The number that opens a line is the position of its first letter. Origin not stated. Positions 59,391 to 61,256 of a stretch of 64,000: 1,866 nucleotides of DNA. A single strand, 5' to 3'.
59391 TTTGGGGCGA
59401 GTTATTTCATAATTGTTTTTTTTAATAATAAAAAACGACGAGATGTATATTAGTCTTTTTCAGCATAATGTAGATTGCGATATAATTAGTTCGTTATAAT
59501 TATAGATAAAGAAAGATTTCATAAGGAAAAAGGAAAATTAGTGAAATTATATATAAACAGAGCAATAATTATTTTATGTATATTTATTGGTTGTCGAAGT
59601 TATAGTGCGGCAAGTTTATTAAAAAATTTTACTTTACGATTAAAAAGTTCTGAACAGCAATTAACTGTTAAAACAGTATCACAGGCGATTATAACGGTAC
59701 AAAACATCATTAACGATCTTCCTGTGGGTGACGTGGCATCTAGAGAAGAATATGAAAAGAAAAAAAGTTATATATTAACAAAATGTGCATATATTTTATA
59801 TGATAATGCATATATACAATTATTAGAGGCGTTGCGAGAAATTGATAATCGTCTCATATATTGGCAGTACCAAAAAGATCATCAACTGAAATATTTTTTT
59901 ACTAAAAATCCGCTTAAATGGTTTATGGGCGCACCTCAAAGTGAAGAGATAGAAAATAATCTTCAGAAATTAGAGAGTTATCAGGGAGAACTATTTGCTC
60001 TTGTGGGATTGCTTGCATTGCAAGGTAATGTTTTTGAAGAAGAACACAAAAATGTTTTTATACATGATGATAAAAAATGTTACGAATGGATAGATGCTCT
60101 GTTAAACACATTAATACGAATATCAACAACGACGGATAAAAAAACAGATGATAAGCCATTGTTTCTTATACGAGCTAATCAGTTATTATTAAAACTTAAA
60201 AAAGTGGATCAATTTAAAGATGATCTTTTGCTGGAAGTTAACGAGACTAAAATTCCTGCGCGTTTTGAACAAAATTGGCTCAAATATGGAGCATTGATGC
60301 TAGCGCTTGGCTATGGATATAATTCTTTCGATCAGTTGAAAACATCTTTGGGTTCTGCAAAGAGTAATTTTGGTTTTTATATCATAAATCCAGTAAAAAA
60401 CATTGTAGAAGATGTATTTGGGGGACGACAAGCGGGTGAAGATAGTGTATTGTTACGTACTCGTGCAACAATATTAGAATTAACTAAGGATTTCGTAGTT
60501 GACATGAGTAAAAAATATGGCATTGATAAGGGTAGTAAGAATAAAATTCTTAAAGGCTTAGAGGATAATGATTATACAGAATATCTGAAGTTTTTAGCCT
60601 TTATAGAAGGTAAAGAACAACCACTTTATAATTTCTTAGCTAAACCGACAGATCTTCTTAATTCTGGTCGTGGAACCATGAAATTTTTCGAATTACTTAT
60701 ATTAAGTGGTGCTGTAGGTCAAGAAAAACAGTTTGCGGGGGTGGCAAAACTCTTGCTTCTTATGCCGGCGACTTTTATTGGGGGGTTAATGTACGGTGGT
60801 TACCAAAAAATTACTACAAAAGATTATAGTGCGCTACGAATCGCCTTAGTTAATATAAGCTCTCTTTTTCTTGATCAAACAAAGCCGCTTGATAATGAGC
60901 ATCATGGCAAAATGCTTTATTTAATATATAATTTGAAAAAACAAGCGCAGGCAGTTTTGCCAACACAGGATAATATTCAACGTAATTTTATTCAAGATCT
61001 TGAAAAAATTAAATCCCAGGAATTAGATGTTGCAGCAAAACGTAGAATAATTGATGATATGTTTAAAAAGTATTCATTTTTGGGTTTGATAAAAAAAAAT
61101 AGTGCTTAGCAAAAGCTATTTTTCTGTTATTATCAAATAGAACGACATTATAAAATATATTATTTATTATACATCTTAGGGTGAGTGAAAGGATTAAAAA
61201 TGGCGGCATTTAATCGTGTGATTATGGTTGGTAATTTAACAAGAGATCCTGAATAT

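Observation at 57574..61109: Tandem pair of large secreted paralogs (612 and 522 aa) of an unrecognised family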

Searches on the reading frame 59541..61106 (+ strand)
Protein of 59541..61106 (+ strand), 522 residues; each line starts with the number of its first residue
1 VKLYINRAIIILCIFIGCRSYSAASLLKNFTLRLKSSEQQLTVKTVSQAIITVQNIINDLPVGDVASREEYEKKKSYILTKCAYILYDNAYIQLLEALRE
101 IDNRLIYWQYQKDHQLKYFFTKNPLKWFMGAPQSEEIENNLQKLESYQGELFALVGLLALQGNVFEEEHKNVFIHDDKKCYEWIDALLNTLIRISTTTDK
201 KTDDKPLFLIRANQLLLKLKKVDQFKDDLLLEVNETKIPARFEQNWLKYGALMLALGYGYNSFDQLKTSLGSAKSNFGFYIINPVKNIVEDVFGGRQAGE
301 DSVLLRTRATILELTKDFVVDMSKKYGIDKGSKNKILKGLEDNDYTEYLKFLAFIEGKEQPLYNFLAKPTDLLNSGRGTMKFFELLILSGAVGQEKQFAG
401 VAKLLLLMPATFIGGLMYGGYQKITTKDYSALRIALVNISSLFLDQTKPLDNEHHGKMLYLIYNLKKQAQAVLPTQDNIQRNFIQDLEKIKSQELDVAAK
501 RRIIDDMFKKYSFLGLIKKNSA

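Call 4: search_protein_families(library=pfam, proteins=[window:59541-61106:+], max_evalue=1)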
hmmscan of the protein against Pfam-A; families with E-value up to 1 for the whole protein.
window:59541-61106:+ (522 aa): 2 families
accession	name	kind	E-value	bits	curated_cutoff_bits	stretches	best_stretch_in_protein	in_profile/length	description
PF08637.16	NCA2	-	8.6e-06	25.6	20.6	1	446-511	226-289/289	ATP synthase regulation protein NCA2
PF16064.11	DUF4806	-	0.062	14.1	25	0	474-515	23-66/90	Domain of unknown function (DUF4806)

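Call 5: search_protein_families(library=ncbifam, proteins=[window:59541-61106:+], max_evalue=1)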
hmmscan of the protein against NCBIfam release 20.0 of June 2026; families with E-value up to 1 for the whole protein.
window:59541-61106:+ (522 aa): 1 family
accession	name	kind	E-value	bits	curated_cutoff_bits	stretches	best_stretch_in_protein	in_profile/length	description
TIGR01874.1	cas_cas5a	exception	0.071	13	23.05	1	402-436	21-55/173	type I-A CRISPR-associated protein Cas5a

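Call 7: find_homologous_proteins(query=window:59541-61106:+)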
Query window:59541-61106:+ (522 aa): 31 proteins with E <= 0.001 among 8000 candidates.
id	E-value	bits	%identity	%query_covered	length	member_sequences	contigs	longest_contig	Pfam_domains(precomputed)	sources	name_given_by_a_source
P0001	0.0e+0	1152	100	100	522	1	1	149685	PF08637.17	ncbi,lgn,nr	ncbi:MAG TPA: hypothetical protein VLB80_01195 [Candidatus Babeliales bacterium]|nr:hypothetical pro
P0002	1.5e-134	468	49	91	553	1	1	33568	-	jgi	jgi:hypothetical protein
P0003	4.1e-129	450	45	98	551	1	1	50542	PF08637.17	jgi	jgi:hypothetical protein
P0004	6.3e-129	449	48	92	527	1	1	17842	PF08637.17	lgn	-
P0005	1.7e-122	428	44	98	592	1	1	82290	PF08637.17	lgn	-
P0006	5.1e-122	426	46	91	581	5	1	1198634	PF08637.17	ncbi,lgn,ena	-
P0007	3.3e-121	424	44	98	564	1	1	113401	-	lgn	-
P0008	1.1e-118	415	43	100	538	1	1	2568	-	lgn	-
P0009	2.0e-118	414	46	92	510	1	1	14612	-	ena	-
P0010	3.5e-118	414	42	99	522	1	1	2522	PF08637.17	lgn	-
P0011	8.6e-117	409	42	96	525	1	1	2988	-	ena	-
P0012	2.0e-116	408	44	91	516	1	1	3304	PF08637.17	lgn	-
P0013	1.3e-114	402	43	93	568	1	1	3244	-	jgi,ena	-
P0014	6.1e-114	400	43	91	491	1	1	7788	PF08637.17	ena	-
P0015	2.8e-113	397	42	99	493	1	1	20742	PF08637.17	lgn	-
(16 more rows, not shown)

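Call 20: search_protein_representatives(alignment_id=A1)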
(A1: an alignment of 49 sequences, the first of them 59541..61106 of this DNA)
Query: 49 sequences, 530 profile positions. Proteins with E-value up to 0.001 (for the whole library): 383; up to 1e-10: 273; up to 1e-30: 131. The best 150 are listed.
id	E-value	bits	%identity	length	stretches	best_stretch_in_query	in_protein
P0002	2.0e-196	670.3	-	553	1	1-527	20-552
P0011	1.2e-187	641.3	-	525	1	19-529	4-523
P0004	9.2e-187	638.4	-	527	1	1-530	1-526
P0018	2.3e-186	637.1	-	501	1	1-529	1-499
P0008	6.0e-183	625.8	-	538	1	1-530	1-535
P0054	1.5e-181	621.2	-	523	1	1-530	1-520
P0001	4.2e-181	619.7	-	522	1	1-529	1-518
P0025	2.5e-177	607.3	-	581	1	2-528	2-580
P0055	8.1e-174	595.7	-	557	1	1-529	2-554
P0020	4.5e-173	593.2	-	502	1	9-528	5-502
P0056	2.1e-172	591.0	-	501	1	5-527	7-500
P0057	1.0e-166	572.2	-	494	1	21-526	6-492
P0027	3.3e-161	554.1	-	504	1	12-529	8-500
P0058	3.0e-155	534.4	-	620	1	4-529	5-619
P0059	4.4e-154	530.5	-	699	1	1-529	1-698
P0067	2.3e-137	475.3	-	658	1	27-527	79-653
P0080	4.4e-98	345.7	-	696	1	44-525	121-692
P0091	1.8e-69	251.3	-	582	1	10-526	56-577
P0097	2.3e-60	221.3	-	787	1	27-526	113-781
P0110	6.4e-53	196.7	-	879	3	34-385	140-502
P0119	7.5e-51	189.9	-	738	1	34-522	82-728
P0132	1.4e-39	152.6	-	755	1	70-503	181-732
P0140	2.9e-38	148.3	-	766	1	96-526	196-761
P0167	3.5e-32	128.2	-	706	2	31-360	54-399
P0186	3.2e-28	115.2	-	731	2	72-371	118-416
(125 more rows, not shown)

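Call 21: list_cluster_members(proteins=[P0067, P0080, P0091, P0097, P0110, P0119, P0132, P0140, P0167, P0186])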
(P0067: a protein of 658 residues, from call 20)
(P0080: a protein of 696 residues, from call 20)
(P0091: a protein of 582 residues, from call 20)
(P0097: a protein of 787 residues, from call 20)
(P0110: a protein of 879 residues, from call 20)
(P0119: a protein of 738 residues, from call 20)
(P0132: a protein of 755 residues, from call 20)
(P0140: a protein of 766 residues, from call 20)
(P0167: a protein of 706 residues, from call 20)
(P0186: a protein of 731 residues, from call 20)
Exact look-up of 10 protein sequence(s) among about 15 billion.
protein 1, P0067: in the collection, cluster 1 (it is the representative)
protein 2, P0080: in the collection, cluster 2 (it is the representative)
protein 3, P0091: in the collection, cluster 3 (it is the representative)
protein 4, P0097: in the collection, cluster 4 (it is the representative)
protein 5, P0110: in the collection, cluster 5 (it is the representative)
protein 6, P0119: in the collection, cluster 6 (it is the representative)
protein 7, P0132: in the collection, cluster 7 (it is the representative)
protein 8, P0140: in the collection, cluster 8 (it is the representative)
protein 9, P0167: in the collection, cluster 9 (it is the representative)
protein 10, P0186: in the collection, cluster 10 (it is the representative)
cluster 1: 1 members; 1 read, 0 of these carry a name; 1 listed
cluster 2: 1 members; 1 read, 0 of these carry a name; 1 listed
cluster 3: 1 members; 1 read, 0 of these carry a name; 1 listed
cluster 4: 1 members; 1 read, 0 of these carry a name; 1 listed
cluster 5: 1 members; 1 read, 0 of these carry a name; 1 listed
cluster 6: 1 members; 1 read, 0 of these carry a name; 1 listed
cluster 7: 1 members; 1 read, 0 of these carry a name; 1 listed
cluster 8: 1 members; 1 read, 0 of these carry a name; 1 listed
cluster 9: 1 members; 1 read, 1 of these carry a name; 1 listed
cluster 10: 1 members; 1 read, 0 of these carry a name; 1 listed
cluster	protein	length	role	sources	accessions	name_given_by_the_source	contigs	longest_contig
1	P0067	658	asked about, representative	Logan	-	-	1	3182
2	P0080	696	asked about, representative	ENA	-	-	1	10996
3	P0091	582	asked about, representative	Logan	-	-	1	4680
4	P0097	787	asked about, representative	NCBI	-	-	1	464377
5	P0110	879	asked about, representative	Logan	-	-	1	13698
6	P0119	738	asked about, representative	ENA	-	-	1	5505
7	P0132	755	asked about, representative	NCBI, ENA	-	-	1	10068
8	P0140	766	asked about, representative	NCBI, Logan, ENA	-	-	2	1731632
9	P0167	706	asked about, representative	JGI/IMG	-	hypothetical protein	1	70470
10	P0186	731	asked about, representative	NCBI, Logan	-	-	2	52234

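Call 22: predict_structure(alignment_id=A1)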
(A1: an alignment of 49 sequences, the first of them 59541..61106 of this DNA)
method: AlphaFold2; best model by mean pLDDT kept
length: 522 residues; sequences in the alignment: 49
mean_pLDDT: 79.7   pTM: 0.66
mean pLDDT of the five models: 79.7, 79.3, 76.9, 75.8, 74.5
residues with pLDDT >= 90: 265; 70-90: 104; 50-70: 68; < 50: 85
segments of 3 or more residues with pLDDT < 50: 1-3, 21-23, 27-38, 276-299, 360-369, 393-412, 517-522
pLDDT, mean of each block of 10 residues (from residue 1): 58 62 49 46 92 97 93 95 98 98 98 93 87 96 98 97 92 92 97 87 85 97 98 96 87 81 62 47 44 42 67 86 91 93 86 73 44 60 62 45 44 52 72 93 92 97 96 90 96 93 94 63 45
secondary structure, 60 per line:
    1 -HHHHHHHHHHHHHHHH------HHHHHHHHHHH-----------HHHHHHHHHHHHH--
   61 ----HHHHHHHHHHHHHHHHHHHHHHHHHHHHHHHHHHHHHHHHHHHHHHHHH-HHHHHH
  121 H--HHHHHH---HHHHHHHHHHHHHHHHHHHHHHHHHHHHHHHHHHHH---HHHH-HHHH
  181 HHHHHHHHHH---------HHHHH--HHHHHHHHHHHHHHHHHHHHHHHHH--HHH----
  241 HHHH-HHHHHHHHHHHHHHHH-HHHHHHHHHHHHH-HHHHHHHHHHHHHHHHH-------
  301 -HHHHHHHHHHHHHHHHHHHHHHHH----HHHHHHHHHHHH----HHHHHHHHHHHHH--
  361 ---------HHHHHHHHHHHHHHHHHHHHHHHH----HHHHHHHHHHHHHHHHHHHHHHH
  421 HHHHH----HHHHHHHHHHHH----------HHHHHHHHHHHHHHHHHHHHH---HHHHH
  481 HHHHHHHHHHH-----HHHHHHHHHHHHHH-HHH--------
elements in order: H2-17 H24-34 H46-58 H65-113 H115-121 H124-129 H133-168 H172-175 H177-190 H200-204 H207-231 H241-244 H246-261 H263-275 H277-293 H302-325 H330-341 H346-358 H370-393 H398-425 H430-441 H452-472 H476-491 H497-510

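Call 25: find_related_loci(query=A1, collection=genome_contigs, flank=6000)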
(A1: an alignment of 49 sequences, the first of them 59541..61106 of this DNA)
Query A1 (522 aa) in genome_contigs; peptide patterns used: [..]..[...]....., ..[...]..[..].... (x = any residue, [..] = any of these).
187 stretches matched a pattern; 20 encode a relative of the query (tblastn E <= 1e-3); 18 distinct loci.
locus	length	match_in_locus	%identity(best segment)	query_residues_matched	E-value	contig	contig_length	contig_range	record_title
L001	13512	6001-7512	41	40-519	3e-120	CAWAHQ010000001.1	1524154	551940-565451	MAG: uncultured bacterium isolate MFD04434.bin.1.151 genome assembly, contig: contig_34089, whole genome shotgun sequenc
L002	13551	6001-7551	42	1-519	1e-116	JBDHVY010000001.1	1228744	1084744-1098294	MAG: Candidatus Dependentiae bacterium isolate AS-MICRO-OLR.1 NODE_2_length_1228744_cov_9.698095, whole genome shotgun s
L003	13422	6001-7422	40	43-516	1e-111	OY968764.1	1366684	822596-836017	MAG: uncultured bacterium isolate MFD05512.bin.c.17 genome assembly, chromosome: 1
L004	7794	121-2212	39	1-517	1e-109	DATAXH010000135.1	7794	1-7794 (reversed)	MAG TPA_asm: Candidatus Babeliales bacterium isolate SMAG_U5648 k141_77264, whole genome shotgun sequence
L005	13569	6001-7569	40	1-522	7e-107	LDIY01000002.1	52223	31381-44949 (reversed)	MAG: candidate division TM6 bacterium SOIL31 contig_110839, whole genome shotgun sequence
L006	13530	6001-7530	39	3-516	6e-102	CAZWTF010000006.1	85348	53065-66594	MAG TPA_asm: uncultured Pseudomonadota bacterium isolate SRP193066_co1_32 genome assembly, contig: NODE_307_length_85348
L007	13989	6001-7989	35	45-517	4e-74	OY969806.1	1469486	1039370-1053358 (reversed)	MAG: uncultured bacterium isolate MFD00731.bin.2.58 genome assembly, chromosome: 1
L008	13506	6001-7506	46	40-516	2e-131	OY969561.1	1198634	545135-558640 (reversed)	MAG: uncultured bacterium isolate MFD01633.bin.c.3 genome assembly, chromosome: 1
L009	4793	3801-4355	39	62-258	9e-33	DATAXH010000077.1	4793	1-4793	MAG TPA_asm: Candidatus Babeliales bacterium isolate SMAG_U5648 k141_374262, whole genome shotgun sequence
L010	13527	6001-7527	27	66-521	2e-24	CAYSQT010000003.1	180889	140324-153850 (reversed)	MAG TPA_asm: uncultured Pseudomonadota bacterium isolate SRP193066_co2_45 genome assembly, contig: NODE_16_length_180889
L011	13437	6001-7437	22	68-514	1e-23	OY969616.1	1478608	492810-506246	MAG: uncultured bacterium isolate MFD04463.bin.c.16 genome assembly, chromosome: 1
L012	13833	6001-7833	29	78-514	8e-17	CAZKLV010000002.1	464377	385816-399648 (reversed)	MAG TPA_asm: uncultured Pseudomonadota bacterium isolate SRP262948_co1_104 genome assembly, contig: NODE_6_length_464377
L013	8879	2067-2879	26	67-351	3e-14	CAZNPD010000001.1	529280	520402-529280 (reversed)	MAG TPA_asm: uncultured Pseudomonadota bacterium isolate binchicken_co1_101 genome assembly, contig: NODE_4_length_52928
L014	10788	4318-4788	27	92-255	1e-13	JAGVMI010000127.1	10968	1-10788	MAG: Candidatus Babeliales bacterium isolate SW_49 c_000000094680, whole genome shotgun sequence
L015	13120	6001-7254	22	75-492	5e-13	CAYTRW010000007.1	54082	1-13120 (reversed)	MAG TPA_asm: uncultured Pseudomonadota bacterium isolate SRP257259_co1_342 genome assembly, contig: NODE_554_length_5408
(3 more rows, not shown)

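Call 29: search_solved_structures(query=A1, max_evalue=1)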
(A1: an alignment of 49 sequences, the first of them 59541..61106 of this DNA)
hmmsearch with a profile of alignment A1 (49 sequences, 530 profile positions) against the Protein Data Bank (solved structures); distinct sequences matched with E-value up to 1: 0.

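Call 30: search_protein_families(library=pfam, proteins=[P0097, P0132, P0140, P0167, P0186, P0119], max_evalue=0.01)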
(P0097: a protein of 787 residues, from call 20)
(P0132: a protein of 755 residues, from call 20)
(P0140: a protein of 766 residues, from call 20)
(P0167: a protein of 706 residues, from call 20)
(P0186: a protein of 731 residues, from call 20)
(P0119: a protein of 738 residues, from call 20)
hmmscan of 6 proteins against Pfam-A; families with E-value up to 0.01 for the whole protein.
P0097 (787 aa): 0 families

P0132 (755 aa): 7 families
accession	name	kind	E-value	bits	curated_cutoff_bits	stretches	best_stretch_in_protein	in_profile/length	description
PF13920.12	zf-C3HC4_3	-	1.4e-06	28.4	27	1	45-96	2-48/49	Zinc finger, C3HC4 type (RING finger)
PF13639.12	zf-RING_2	-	8.7e-06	26.4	27.3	1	47-90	2-43/44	Ring finger domain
PF08637.16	NCA2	-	9e-06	25.5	20.6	1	626-748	146-287/289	ATP synthase regulation protein NCA2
PF23189.1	UPF0261_C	-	0.004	16.9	27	0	397-482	105-190/218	Uncharacterised protein family (UPF0261) C-terminal domain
PF13923.12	zf-C3HC4_2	-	0.0047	17.2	27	1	48-90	2-40/40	Zinc finger, C3HC4 type (RING finger)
PF14634.12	zf-RING_5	-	0.0059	17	27.9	0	48-91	2-42/43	zinc-RING finger domain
PF13445.12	zf-RING_UBOX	-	0.0094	16.4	25.2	0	48-88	1-39/39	RING-type zinc-finger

P0140 (766 aa): 1 family
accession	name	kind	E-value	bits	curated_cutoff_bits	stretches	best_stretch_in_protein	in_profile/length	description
PF08637.16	NCA2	-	1.2e-10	41.5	20.6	1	632-757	152-289/289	ATP synthase regulation protein NCA2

P0167 (706 aa): 2 families
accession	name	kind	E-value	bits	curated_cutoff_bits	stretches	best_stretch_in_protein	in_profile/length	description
PF08637.16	NCA2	-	1.2e-07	31.7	20.6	1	624-699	201-289/289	ATP synthase regulation protein NCA2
PF07464.16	ApoLp-III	-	1.6e-05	25.5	36.3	1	456-562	22-128/146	Apolipophorin-III precursor (apoLp-III)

P0186 (731 aa): 1 family
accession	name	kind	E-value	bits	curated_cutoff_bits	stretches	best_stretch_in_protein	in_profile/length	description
PF18084.6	ARTD15_N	-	0.003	18.1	26.3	0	43-74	26-57/80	ARTD15 N-terminal domain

P0119 (738 aa): 1 family
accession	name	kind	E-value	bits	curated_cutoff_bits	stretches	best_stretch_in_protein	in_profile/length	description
PF08637.16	NCA2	-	7.9e-05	22.4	20.6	1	603-724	155-285/289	ATP synthase regulation protein NCA2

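Call 67: find_encoding_contigs(protein=P0132, flank=6000, max_places=2)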
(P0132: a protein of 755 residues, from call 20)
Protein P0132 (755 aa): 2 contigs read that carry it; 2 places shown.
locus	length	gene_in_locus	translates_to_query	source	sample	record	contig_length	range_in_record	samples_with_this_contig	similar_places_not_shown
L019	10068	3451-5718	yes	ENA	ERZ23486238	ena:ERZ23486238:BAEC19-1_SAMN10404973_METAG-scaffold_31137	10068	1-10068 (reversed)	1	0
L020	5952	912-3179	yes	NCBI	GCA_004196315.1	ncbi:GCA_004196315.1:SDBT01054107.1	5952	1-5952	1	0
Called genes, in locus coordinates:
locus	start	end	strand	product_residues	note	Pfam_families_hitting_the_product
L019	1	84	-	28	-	?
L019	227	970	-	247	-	PF12796:Ank_2, PF13637:Ank_4 (weak), PF00023:Ank, PF12796:Ank_2, PF13606:Ank_3 (weak), PF12796:Ank_2, PF13637:Ank_4 (weak), PF00023:Ank (weak), +2 more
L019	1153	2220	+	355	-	PF03054:tRNA_Me_trans, PF20259:tRNA_Me_trans_M, PF20258:tRNA_Me_trans_C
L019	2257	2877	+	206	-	PF01066:CDP-OH_P_transf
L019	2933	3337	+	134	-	-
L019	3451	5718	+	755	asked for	PF13639:zf-RING_2 (weak), PF13920:zf-C3HC4_3 (weak), PF08637:NCA2 (faint)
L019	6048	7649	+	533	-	-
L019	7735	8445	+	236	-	PF00436:SSB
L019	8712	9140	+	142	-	-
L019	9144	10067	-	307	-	?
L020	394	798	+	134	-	-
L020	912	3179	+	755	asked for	PF13639:zf-RING_2 (weak), PF13920:zf-C3HC4_3 (weak), PF08637:NCA2 (faint)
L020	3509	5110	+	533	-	-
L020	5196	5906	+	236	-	PF00436:SSB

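Call 84: search_protein_families(library=pfam, alignment_id=A6, max_evalue=0.0001)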
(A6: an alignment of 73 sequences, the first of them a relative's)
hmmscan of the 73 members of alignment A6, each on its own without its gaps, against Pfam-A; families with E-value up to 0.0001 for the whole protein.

A. member 1, P0110 (879 aa): 0 families

B. families by the number of members that match (of 73 scanned): 4 families
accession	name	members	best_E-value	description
PF08637.16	NCA2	40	2e-14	ATP synthase regulation protein NCA2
PF13920.12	zf-C3HC4_3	1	1.4e-06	Zinc finger, C3HC4 type (RING finger)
PF13639.12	zf-RING_2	1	8.7e-06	Ring finger domain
PF07464.16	ApoLp-III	1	1.6e-05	Apolipophorin-III precursor (apoLp-III)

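Call 85: find_related_loci(query=A2, collection=viral_contigs, flank=3000)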
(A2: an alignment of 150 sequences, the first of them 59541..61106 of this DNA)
Query A2 (522 aa) in viral_contigs; peptide patterns used: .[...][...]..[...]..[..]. (x = any residue, [..] = any of these).
35 stretches matched a pattern, but none encodes a relative of the query by tblastn (E <= 1e-3).
